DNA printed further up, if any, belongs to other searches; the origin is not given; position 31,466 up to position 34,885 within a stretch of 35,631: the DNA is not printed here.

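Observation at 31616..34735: Carrier-less NRPS-like C-A protein with a decayed adenylation active site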

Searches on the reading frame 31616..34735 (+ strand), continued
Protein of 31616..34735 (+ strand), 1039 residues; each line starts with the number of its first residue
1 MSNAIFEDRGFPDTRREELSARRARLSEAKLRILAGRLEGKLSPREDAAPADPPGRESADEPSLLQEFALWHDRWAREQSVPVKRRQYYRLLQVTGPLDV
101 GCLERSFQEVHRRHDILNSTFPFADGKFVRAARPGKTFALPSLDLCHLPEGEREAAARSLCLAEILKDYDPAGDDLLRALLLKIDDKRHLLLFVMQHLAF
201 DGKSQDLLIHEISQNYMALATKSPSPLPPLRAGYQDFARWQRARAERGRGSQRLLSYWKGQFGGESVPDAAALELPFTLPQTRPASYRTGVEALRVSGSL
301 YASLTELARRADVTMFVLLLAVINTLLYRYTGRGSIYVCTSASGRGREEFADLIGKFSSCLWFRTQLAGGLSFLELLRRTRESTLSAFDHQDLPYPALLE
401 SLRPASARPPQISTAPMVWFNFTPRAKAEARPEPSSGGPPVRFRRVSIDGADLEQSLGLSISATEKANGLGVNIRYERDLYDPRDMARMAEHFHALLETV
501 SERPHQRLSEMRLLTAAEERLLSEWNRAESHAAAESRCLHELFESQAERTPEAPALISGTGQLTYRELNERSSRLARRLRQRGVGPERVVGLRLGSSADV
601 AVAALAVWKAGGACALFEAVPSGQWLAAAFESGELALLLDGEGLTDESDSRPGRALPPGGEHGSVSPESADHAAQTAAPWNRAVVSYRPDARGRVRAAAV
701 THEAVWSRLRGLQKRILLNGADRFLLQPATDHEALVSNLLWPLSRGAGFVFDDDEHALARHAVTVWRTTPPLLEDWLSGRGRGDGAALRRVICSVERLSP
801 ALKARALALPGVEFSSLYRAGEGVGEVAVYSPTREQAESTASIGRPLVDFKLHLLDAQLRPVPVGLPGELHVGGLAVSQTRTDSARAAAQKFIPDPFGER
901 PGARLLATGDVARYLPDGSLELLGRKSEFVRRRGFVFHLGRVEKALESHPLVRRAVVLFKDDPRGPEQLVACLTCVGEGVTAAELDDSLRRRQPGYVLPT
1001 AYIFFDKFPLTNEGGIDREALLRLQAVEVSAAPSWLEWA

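Call 11: find_encoding_contigs(protein=P0002, flank=10000)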
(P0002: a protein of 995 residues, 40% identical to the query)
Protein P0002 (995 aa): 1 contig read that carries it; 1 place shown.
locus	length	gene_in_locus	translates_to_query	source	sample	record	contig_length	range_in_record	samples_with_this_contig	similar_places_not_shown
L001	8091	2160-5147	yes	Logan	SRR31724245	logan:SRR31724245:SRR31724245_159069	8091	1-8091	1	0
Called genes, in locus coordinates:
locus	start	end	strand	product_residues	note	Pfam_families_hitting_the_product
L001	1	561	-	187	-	?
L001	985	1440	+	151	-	PF20274:cREC_REC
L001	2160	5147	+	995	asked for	PF00668:Condensation, PF00501:AMP-binding, PF13193:AMP-binding_C (weak)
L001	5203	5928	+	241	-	PF01230:HIT, PF11969:DcpS_C (faint)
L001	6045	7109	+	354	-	PF13506:Glyco_transf_21 (faint)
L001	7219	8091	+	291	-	?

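Call 23: search_protein_families(library=pfam, proteins=[L001:985-1440:+, L001:5194-5928:+, L001:6045-7109:+, L001:7219-8091:+, L001:1-561:-], max_evalue=0.01)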
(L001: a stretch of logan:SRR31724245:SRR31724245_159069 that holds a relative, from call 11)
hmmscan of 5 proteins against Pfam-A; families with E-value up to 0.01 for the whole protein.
L001:985-1440:+ (151 aa): 1 family
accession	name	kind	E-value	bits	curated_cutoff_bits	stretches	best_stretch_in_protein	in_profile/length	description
PF20274.4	cREC_REC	-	4.5e-16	59.7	27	1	27-127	4-87/88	Cyclic-phosphate processing Receiver domain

L001:5194-5928:+ (244 aa): 2 families
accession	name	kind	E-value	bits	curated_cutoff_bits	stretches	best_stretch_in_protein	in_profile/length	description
PF01230.28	HIT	-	2.1e-14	54.4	21.5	1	34-123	5-95/98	HIT domain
PF11969.13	DcpS_C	-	2.7e-07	31.5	24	1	35-122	14-101/114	Scavenger mRNA decapping enzyme C-term binding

L001:6045-7109:+ (354 aa): 4 families
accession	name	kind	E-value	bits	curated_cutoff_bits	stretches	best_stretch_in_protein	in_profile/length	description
PF13632.12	Glyco_trans_2_3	-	1.2e-05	25.6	27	1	128-296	1-193/198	Glycosyl transferase family group 2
PF00535.33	Glycos_transf_2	-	0.0001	22.8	23.3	1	39-154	1-107/168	Glycosyl transferase family 2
PF13641.12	Glyco_tranf_2_3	-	0.00051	20.5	27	0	52-170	13-131/230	Glycosyltransferase like family 2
PF13506.12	Glyco_transf_21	-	0.0018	18.2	21.7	0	107-150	12-55/174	Glycosyl transferase family 21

L001:7219-8091:+ (291 aa): 2 families
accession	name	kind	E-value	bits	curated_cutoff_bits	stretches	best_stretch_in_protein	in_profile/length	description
PF00288.32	GHMP_kinases_N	-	1.1e-14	54.9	22.3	1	85-161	8-86/87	GHMP kinases N terminal domain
PF08544.19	GHMP_kinases_C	-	1.7e-08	35.1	21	1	232-291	1-60/85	GHMP kinases C terminal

L001:1-561:- (187 aa): 7 families
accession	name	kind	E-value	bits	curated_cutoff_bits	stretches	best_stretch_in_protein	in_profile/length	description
PF01695.23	IstB_IS21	-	1.6e-10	41.4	24.1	1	95-187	94-182/238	IstB-like ATP binding protein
PF00004.35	AAA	-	0.00073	20.4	21.2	1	96-174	1-73/131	ATPase family associated with various cellular activities (AAA)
PF07728.20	AAA_5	-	0.0032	17.9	22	1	95-186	1-92/139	AAA domain (dynein-related subfamily)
PF04851.21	ResIII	-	0.0034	17.7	22.5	1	92-148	22-80/164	Type III restriction enzyme, res subunit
PF24883.2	NPHP3_N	-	0.0039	17.8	24.8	1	95-130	24-58/164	Nephrocystin 3, N-terminal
PF03969.22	AFG1_ATPase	-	0.0042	16.5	27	1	93-174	61-142/361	AFG1-like ATPase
PF00910.28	RNA_helicase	-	0.0067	17.3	21.5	0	97-186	2-77/105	RNA helicase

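Call 31: search_protein_families(library=ncbifam, proteins=[window:31616-34735:+, L001:5194-5928:+, P0002], max_evalue=0.001)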
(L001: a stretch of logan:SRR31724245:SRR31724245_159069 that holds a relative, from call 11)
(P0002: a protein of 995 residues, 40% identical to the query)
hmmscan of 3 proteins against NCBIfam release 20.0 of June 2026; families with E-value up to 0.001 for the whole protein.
window:31616-34735:+ (1039 aa): 74 families (the best 25 are shown)
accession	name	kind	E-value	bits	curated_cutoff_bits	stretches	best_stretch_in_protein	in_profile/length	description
NF004282.0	PRK05691.1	subfamily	3.9e-136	454.6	4090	1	92-1021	704-1622/4334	non-ribosomal peptide synthase/polyketide synthase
NF041803.1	NRPS_SolG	exception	5.7e-75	252.7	2200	1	448-1022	472-1071/1163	solanimycin non-ribosomal peptide synthetase SolG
TIGR01733.1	AA-adenyl-dom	subfamily_domain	9.6e-62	209.1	317.4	1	564-957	1-409/409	amino acid adenylation domain-containing protein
NF047350.1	aureusi_NRPS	equivalog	5.1e-60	202.7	2500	3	835-1025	1729-1912/2373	aureusimine non-ribosomal peptide synthetase AusA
NF007605.2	PRK10252.1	equivalog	2e-59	201.1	2400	2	466-1021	385-957/1292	enterobactin non-ribosomal peptide synthetase EntF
NF038078.1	NRPS_MxcG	equivalog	3.1e-44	150.7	2300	1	459-1032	375-967/1442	myxochelin non-ribosomal peptide synthetase MxcG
TIGR03443.1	alpha_am_amid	equivalog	6.2e-31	106.7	1030.1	2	296-615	27-323/1390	L-aminoadipate-semialdehyde dehydrogenase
NF004511.1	PRK05852.1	equivalog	4.6e-27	94.8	650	1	539-1022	1-501/505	FadD7 family fatty acid--CoA ligase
NF004837.0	PRK06187.1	subfamily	1.7e-26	92.6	476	2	757-1021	255-518/531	long-chain-fatty-acid--CoA ligase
NF005863.0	PRK07798.1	subfamily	1.2e-25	90.1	543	2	771-1014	283-520/540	acyl-CoA synthetase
TIGR03098.1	ligase_PEP_1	hypoth_equivalog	5e-22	78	592.35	2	674-1021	157-514/517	acyl-CoA ligase (AMP-forming), exosortase A system-associated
NF004822.0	PRK06178.1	equivalog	2.7e-20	72.5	782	2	850-1023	400-565/571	acyl-CoA synthetase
NF052269.1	Staph_lig_FadD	equivalog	9.2e-20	70.4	650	1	831-1024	307-492/499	long-chain-fatty-acid--CoA ligase FadD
NF009922.0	PRK13383.1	equivalog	2.9e-19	69.1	987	2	780-1010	290-507/528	acyl-CoA synthetase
NF009921.1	PRK13382.1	exception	5e-19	68.4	850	2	780-1021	300-528/529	acyl-CoA ligase FadD12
NF003417.0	PRK04813.1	subfamily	3.3e-18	65.5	476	1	840-1022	318-500/505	D-alanine--poly(phosphoribitol) ligase subunit DltA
TIGR01734.1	D-ala-DACP-lig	equivalog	1.3e-17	63.5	559.85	1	840-1022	316-499/504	D-alanine--poly(phosphoribitol) ligase subunit DltA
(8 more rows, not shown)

L001:5194-5928:+ (244 aa): 2 families
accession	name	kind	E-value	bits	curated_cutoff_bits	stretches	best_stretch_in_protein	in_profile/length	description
NF007965.0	PRK10687.1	equivalog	5.9e-09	36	206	1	33-124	15-108/119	purine nucleoside phosphoramidase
NF045834.1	M_plasma_HinT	exception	8.7e-09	36.2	130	1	33-120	10-98/102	histidine triad protein HinT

P0002 (995 aa): 99 families (the best 25 are shown)
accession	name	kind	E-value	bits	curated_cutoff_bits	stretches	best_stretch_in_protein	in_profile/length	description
NF004282.0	PRK05691.1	subfamily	6.2e-172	573.5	4090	3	637-980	1281-1625/4334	non-ribosomal peptide synthase/polyketide synthase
NF047350.1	aureusi_NRPS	equivalog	6.1e-103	345.1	2500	2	433-981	348-895/2373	aureusimine non-ribosomal peptide synthetase AusA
NF041803.1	NRPS_SolG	exception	5.2e-99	332.3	2200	1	450-985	512-1078/1163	solanimycin non-ribosomal peptide synthetase SolG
NF007605.2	PRK10252.1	equivalog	6.7e-83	278.9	2400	2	429-980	386-960/1292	enterobactin non-ribosomal peptide synthetase EntF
TIGR01733.1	AA-adenyl-dom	subfamily_domain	1.4e-79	267.8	317.4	1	525-912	1-409/409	amino acid adenylation domain-containing protein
NF038078.1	NRPS_MxcG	equivalog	1.3e-59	201.6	2300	2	428-983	382-962/1442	myxochelin non-ribosomal peptide synthetase MxcG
NF004837.0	PRK06187.1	subfamily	1e-50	172.5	476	2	657-979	198-520/531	long-chain-fatty-acid--CoA ligase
TIGR03443.1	alpha_am_amid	equivalog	2.1e-48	164.6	1030.1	3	656-934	442-752/1390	L-aminoadipate-semialdehyde dehydrogenase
NF003417.0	PRK04813.1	subfamily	1.1e-40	139.7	476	1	502-979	7-501/505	D-alanine--poly(phosphoribitol) ligase subunit DltA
TIGR01734.1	D-ala-DACP-lig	equivalog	1.9e-40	138.9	559.85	2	717-980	233-501/504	D-alanine--poly(phosphoribitol) ligase subunit DltA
NF004511.1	PRK05852.1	equivalog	1.3e-39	136.2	650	2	571-979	97-502/505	FadD7 family fatty acid--CoA ligase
TIGR03098.1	ligase_PEP_1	hypoth_equivalog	1.9e-38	132.2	592.35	2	640-978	174-515/517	acyl-CoA ligase (AMP-forming), exosortase A system-associated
NF004822.0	PRK06178.1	equivalog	1.7e-36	126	782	2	603-980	189-566/571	acyl-CoA synthetase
TIGR02275.1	DHB_AMP_lig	equivalog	1.7e-35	122.3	723.55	2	630-977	183-525/526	(2,3-dihydroxybenzoyl)adenylate synthase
NF052269.1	Staph_lig_FadD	equivalog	2.9e-35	121.5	650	1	637-979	158-491/499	long-chain-fatty-acid--CoA ligase FadD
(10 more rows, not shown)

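Call 39: search_protein_representatives(alignment_id=A2)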
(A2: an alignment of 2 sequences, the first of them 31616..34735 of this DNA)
Query: 2 sequences, 1053 profile positions. Proteins with E-value up to 0.001 (for the whole library): 264614; up to 1e-10: 190855; up to 1e-30: 111598. The best 150 are listed.
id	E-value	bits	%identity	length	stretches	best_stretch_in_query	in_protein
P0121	0.0e+00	3468.0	-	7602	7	93-1050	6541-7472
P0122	0.0e+00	3417.5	-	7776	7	94-1037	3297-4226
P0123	0.0e+00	3321.3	-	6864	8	34-1037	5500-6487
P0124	0.0e+00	3290.0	-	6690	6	92-1036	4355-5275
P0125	0.0e+00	3260.0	-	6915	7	93-1040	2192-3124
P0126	0.0e+00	3248.6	-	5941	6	93-1038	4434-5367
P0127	0.0e+00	3232.8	-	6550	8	31-1038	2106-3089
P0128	0.0e+00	3186.5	-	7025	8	236-1036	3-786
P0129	0.0e+00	3144.8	-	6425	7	94-1039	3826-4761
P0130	0.0e+00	3128.3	-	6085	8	94-1036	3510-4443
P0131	0.0e+00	3106.0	-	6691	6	93-1037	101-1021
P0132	0.0e+00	3098.3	-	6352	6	95-1046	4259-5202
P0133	0.0e+00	3084.0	-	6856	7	96-1037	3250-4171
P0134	0.0e+00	3078.6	-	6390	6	92-1040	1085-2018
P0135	0.0e+00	3071.2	-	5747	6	93-1035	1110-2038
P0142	0.0e+00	2979.2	-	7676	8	93-1039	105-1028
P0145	0.0e+00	2938.8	-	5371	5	90-1039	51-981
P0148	0.0e+00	2914.0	-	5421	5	92-1039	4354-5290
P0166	0.0e+00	2773.2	-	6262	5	93-1039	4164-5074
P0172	0.0e+00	2734.1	-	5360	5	92-1039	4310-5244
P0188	0.0e+00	2659.7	-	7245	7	94-1039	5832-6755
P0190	0.0e+00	2651.0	-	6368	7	94-1039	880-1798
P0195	0.0e+00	2630.4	-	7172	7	34-1039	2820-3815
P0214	0.0e+00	2576.3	-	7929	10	91-1039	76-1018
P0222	0.0e+00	2541.8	-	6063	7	92-1039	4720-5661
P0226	0.0e+00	2532.5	-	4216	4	95-1039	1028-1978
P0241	0.0e+00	2479.5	-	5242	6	93-1039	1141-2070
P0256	0.0e+00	2449.7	-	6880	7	92-1039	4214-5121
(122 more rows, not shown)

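Call 41: predict_structure(alignment_id=A3)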
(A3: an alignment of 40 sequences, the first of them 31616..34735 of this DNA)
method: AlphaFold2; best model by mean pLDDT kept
length: 1039 residues; sequences in the alignment: 40
mean_pLDDT: 77.7   pTM: 0.76
mean pLDDT of the five models: 77.7, 76.3, 75.6, 74.4, 73.7
residues with pLDDT >= 90: 285; 70-90: 474; 50-70: 167; < 50: 113
segments of 3 or more residues with pLDDT < 50: 1-12, 41-58, 268-271, 410-415, 433-437, 531-533, 643-654, 658-667, 823-825, 831-837, 882-888, 1011-1014, 1026-1039
pLDDT, mean of each block of 10 residues (from residue 1): 35 59 69 68 41 48 89 78 70 91 94 92 89 86 94 91 88 92 94 92 89 90 89 91 76 84 58 68 69 94 97 96 94 86 86 90 86 96 92 79 59 64 76 52 77 67 91 88 92 96 94 91 76 68 92 88 92 90 87 82 91 78 66 77 37 45 43 75 78 69 83 84 78 70 91 80 88 79 75 76 83 81 52 49 76 88 90 73 48 79 80 86 71 63 86 85 65 84 87 78 81 58 51 27
secondary structure, 60 per line:
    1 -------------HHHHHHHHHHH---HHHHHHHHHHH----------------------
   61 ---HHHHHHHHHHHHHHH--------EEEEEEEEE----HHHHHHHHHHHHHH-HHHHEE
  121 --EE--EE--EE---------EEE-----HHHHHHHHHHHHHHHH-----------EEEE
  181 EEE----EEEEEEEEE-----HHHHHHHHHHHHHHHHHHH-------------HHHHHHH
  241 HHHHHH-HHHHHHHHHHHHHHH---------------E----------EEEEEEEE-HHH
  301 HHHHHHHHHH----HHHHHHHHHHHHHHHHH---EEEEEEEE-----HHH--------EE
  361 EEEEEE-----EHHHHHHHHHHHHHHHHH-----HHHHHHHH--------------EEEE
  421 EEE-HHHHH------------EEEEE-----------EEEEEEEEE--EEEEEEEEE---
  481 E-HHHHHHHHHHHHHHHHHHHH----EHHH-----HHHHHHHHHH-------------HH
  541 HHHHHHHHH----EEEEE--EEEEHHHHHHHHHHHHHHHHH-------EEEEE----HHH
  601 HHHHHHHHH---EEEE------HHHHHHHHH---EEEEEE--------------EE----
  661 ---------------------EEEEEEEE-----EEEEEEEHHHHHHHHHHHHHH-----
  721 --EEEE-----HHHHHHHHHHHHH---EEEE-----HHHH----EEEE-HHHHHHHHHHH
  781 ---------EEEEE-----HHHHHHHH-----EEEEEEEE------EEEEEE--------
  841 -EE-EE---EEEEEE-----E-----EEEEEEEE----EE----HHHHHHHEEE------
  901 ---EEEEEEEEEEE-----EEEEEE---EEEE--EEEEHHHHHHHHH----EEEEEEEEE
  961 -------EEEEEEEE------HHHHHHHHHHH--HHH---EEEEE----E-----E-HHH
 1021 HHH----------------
elements in order (helices of 4 or more, strands of 3 or more residues): H14-24 H28-38 H64-78 E87-95 H100-113 H115-118 E142-144 H150-165 E177-183 E188-196 H202-220 H234-246 H248-262 E289-296 H298-310 H315-331 E335-342 E359-366 H373-389 H395-402 E417-423 H425-429 E442-446 E458-466 E469-477 H483-502 H516-525 H539-549 E554-558 E561-564 H565-581 E589-593 H598-609 E613-616 H623-631 E635-640 E682-689 E695-701 H702-715 E723-726 H732-744 E748-751 H757-760 E765-768 H770-780 E790-794 H800-807 E813-820 E827-832 E850-855 E867-874 H885-891 E892-894 E904-914 E920-925 E929-932 E935-938 H939-947 E952-960 E968-975 H982-992 E1001-1005 H1018-1023
